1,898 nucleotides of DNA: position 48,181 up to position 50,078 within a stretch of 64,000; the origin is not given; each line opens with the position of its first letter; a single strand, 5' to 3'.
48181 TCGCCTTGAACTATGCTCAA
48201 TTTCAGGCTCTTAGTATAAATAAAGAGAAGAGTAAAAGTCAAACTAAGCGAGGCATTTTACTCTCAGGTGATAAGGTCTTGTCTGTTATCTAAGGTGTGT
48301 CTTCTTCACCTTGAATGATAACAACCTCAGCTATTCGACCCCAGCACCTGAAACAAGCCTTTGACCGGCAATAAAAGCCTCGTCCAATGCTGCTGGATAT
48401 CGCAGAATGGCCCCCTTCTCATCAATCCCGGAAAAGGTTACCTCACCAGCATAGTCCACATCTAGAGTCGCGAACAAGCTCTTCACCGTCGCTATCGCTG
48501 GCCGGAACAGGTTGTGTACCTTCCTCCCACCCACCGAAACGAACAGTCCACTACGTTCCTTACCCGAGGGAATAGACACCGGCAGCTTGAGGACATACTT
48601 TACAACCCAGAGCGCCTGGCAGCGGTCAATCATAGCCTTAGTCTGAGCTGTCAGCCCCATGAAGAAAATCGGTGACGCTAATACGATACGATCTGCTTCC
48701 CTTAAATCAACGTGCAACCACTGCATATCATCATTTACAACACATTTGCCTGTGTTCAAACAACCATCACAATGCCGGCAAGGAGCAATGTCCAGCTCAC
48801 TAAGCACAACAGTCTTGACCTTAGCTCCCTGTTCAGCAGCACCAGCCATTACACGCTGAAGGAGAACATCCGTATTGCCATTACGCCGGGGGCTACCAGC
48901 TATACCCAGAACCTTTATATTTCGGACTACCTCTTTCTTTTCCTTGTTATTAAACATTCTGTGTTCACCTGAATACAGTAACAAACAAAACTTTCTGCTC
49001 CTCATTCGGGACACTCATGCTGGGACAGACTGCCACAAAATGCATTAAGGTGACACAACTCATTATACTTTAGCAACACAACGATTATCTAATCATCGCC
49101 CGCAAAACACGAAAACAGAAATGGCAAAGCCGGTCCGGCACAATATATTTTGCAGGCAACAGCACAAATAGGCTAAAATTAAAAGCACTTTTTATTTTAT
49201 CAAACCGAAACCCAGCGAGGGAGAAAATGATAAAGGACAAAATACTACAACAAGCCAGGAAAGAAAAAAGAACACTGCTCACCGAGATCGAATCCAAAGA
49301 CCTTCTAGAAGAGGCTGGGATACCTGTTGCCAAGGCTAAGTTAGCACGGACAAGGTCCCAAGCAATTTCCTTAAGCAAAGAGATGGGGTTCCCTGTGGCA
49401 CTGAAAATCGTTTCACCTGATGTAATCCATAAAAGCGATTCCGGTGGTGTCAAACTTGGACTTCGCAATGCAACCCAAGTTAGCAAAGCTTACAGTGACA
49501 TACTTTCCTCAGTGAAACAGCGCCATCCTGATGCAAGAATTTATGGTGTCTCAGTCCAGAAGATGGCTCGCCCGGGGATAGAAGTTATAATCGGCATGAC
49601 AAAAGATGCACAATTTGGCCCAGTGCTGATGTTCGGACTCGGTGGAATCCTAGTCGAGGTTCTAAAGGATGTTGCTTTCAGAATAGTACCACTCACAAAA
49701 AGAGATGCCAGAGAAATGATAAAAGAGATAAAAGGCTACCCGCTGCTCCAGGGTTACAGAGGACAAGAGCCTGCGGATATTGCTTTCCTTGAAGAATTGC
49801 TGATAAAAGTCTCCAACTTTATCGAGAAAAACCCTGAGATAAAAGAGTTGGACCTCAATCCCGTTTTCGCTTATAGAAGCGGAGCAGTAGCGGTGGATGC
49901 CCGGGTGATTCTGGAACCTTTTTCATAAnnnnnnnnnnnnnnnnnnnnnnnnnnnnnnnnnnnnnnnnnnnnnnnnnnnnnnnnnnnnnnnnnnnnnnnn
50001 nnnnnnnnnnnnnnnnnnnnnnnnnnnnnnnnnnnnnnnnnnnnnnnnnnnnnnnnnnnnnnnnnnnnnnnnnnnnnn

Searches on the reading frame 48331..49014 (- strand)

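Call 78: search_protein_families(library=pfam, proteins=[window:48331-49014:-], max_evalue=0.00001)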
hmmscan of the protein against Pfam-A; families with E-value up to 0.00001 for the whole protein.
window:48331-49014:- (227 aa): 2 families
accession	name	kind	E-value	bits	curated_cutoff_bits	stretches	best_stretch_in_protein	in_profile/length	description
PF03358.20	FMN_red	-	2.4e-22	79.6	24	1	33-161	1-114/152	NADPH-dependent FMN reductase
PF02525.22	Flavodoxin_2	-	2.1e-09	37.8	27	1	34-196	2-177/198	Flavodoxin-like fold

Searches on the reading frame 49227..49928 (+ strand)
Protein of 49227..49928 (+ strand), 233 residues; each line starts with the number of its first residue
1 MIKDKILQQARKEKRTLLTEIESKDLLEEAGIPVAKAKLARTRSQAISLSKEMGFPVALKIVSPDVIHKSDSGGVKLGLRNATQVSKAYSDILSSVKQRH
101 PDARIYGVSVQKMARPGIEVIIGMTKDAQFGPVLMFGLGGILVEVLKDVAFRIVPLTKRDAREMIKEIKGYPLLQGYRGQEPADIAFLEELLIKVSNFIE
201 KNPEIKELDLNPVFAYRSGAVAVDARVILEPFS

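Call 78: search_protein_families(library=pfam, proteins=[window:49227-49928:+], max_evalue=0.00001)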
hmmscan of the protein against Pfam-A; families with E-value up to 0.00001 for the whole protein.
window:49227-49928:+ (233 aa): 1 family
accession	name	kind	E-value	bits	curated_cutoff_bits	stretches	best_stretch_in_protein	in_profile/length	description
PF13549.11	ATP-grasp_5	-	2e-90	302.5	27.6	1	9-229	1-221/221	ATP-grasp domain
